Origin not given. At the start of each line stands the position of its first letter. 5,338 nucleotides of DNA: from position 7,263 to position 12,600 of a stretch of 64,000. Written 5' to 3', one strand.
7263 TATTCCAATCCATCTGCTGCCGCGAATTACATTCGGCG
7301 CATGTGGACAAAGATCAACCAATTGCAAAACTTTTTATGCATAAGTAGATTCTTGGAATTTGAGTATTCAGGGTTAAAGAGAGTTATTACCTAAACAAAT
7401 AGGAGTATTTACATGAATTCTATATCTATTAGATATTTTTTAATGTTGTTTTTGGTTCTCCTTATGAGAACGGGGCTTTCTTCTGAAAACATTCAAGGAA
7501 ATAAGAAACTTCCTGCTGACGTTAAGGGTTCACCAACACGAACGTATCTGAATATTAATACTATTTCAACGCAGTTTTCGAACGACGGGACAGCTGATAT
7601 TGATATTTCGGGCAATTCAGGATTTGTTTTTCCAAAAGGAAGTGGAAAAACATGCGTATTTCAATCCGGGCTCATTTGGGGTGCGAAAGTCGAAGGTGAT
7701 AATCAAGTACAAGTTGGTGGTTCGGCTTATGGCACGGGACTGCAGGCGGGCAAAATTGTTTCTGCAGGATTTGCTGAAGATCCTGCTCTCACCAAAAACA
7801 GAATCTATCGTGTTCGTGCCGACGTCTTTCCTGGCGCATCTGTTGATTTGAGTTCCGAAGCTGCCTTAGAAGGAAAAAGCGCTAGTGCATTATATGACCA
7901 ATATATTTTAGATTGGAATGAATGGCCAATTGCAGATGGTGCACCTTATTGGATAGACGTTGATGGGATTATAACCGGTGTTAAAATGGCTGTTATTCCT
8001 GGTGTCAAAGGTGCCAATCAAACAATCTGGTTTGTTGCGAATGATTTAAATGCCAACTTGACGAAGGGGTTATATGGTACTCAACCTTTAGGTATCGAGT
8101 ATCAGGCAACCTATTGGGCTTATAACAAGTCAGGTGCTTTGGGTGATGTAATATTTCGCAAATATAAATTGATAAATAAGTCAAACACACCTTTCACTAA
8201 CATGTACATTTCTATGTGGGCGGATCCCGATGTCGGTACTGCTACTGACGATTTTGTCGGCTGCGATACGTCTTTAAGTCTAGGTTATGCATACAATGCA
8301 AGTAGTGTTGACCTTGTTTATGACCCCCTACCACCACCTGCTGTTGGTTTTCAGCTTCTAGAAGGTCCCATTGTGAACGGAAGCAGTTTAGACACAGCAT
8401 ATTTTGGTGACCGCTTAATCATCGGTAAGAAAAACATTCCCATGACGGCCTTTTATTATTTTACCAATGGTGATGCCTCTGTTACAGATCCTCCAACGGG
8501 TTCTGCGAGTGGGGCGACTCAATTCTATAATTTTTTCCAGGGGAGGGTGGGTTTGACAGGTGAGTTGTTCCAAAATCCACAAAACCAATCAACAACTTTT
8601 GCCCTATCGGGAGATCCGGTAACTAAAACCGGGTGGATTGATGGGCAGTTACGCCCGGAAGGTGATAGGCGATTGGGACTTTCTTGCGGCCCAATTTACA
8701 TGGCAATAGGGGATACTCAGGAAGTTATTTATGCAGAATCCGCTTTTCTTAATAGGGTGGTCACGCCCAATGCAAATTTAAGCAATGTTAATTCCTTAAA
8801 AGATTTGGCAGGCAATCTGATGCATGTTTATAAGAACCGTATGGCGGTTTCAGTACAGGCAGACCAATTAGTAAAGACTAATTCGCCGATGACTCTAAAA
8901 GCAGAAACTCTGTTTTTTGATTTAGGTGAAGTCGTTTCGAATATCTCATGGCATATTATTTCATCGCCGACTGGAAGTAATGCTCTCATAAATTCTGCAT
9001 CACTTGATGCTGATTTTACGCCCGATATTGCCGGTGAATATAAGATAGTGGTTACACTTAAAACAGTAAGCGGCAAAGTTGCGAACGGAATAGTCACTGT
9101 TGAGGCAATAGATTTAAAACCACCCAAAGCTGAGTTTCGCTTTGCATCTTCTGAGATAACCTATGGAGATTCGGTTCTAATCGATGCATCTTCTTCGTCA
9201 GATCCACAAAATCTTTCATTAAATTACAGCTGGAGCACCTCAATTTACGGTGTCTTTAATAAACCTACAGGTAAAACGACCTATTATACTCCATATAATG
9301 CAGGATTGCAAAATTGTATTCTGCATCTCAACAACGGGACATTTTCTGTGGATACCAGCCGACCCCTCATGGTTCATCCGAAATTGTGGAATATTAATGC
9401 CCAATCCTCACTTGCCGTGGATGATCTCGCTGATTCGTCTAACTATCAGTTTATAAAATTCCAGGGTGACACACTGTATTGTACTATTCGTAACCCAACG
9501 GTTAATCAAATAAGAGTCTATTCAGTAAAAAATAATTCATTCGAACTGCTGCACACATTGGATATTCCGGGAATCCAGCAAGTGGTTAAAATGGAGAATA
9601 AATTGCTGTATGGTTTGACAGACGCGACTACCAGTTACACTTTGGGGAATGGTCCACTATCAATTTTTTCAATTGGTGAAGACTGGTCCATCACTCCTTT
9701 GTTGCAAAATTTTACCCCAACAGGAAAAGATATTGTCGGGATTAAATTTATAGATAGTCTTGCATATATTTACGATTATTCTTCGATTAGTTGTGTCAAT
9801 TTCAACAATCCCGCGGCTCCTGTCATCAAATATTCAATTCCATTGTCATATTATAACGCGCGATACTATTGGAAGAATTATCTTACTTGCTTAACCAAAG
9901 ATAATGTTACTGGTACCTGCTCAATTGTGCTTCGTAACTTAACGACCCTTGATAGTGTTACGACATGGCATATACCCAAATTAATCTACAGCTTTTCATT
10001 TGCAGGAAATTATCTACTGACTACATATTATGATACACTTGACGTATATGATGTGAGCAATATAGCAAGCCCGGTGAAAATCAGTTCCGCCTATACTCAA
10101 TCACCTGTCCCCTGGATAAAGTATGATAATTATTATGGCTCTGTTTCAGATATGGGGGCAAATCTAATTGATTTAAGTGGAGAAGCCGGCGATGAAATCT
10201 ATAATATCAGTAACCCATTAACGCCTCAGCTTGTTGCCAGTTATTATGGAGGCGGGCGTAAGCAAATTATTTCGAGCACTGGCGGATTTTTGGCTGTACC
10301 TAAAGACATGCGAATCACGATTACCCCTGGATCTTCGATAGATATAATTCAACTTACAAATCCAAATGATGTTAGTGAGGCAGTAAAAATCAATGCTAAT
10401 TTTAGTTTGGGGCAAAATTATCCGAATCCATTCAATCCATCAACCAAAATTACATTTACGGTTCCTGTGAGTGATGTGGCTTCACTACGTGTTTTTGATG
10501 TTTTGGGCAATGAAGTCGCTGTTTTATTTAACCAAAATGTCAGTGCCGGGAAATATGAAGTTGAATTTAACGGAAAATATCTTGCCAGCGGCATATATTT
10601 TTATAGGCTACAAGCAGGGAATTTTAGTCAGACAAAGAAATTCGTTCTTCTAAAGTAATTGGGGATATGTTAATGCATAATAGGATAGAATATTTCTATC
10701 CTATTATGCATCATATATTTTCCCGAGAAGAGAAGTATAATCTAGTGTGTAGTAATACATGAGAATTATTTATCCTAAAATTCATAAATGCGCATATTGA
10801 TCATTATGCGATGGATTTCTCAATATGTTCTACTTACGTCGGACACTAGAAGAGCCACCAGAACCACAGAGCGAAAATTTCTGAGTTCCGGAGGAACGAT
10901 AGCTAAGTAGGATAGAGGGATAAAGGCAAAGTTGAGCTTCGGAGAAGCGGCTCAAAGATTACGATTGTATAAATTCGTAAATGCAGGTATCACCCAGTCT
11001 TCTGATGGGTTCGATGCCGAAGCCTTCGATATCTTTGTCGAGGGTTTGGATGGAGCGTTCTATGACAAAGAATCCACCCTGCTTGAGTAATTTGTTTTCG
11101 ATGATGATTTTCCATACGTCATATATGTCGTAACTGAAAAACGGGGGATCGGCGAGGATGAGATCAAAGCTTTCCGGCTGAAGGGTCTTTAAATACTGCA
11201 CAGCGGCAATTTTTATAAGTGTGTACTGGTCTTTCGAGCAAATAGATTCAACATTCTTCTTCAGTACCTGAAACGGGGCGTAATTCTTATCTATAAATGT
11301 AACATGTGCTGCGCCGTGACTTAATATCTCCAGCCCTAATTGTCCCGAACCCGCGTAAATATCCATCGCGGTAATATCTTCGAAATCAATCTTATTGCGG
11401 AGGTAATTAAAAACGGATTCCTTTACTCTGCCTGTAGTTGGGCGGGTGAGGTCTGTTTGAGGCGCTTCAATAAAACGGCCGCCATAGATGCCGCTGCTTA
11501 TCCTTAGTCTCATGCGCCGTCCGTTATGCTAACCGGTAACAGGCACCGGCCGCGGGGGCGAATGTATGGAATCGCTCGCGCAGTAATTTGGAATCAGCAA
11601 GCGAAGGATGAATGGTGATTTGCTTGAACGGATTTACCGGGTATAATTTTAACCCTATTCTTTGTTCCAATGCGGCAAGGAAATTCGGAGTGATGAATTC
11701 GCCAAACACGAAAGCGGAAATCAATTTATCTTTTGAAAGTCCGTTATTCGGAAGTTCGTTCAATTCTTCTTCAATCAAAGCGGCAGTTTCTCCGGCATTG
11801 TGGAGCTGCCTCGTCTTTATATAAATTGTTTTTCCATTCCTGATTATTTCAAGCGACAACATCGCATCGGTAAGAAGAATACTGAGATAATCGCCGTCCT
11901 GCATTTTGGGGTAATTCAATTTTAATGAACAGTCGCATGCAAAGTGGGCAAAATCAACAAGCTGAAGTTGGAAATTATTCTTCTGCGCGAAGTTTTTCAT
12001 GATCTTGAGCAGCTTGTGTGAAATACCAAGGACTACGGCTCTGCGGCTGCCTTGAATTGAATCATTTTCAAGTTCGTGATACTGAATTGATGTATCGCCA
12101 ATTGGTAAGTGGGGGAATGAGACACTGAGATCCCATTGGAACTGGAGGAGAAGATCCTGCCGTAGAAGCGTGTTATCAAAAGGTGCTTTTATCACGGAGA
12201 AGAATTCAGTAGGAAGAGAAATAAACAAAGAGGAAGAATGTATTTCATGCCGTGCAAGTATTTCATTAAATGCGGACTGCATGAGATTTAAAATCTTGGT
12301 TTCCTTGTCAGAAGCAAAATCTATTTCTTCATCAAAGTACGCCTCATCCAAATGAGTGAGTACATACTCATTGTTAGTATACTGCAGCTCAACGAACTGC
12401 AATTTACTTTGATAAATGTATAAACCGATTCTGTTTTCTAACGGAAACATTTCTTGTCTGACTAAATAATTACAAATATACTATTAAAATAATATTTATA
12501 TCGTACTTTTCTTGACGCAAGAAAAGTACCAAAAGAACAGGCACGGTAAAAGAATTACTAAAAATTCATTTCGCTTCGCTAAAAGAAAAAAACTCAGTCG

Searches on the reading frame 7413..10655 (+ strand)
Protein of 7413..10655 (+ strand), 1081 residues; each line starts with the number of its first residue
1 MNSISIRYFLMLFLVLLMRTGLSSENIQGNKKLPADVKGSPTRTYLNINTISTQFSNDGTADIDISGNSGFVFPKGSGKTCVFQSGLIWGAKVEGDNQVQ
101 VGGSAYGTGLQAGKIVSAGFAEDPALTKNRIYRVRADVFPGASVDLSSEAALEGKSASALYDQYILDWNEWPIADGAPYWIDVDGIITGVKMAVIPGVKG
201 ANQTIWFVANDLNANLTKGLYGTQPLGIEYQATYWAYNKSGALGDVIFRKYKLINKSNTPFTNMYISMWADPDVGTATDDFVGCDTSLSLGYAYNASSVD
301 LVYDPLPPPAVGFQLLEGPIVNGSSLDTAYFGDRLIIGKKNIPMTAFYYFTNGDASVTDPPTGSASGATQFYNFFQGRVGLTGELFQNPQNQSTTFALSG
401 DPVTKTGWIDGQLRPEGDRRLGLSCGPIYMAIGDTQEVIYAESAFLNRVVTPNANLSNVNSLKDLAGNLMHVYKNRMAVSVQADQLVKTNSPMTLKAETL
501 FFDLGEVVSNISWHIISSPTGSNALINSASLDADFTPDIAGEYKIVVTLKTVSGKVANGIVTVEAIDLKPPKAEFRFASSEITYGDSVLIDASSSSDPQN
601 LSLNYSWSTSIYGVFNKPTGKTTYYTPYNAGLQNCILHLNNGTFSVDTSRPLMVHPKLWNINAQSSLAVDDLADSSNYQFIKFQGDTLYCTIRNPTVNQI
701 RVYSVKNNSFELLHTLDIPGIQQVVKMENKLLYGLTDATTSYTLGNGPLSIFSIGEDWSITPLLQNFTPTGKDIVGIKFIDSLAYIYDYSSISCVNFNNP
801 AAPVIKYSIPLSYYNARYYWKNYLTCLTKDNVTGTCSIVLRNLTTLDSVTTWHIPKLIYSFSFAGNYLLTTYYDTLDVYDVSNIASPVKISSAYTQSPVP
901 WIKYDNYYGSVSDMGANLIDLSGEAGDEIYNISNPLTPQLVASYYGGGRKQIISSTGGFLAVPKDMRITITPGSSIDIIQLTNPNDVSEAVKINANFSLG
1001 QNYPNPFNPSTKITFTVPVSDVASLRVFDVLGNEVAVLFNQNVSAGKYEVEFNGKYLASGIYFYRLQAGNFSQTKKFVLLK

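Call 14: search_protein_families(library=pfam, proteins=[window:7413-10655:+], max_evalue=0.00001)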
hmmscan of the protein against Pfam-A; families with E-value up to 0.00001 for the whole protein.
window:7413-10655:+ (1081 aa): 1 family
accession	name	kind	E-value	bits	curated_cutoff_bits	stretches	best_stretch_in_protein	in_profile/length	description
PF18962.6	Por_Secre_tail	-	2.6e-09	37.7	27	1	1003-1078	2-74/75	Secretion system C-terminal sorting domain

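Call 52: search_protein_families(library=pfam, proteins=[window:7413-10655:+], max_evalue=0.01)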
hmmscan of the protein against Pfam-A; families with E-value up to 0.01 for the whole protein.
window:7413-10655:+ (1081 aa): 3 families
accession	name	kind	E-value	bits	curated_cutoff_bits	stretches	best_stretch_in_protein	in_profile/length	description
PF18962.6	Por_Secre_tail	-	2.6e-09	37.7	27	1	1003-1078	2-74/75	Secretion system C-terminal sorting domain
PF22352.2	K319L-like_PKD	-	0.0016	18.9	27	0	581-609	6-35/84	K319L-like, PKD domain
PF13585.12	CHU_C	-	0.0032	18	27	1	1021-1075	27-80/86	CHU_C Type IX secretion signal domain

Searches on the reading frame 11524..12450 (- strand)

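Call 74: search_protein_families(library=pfam, proteins=[window:11524-12450:-], max_evalue=0.000001)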
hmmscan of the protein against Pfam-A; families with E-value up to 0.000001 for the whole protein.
window:11524-12450:- (308 aa): 1 family
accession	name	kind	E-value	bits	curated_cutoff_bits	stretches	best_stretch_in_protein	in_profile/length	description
PF11104.14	PilM_2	-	5.4e-08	32.6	27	0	9-216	1-210/340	Type IV pilus assembly protein PilM;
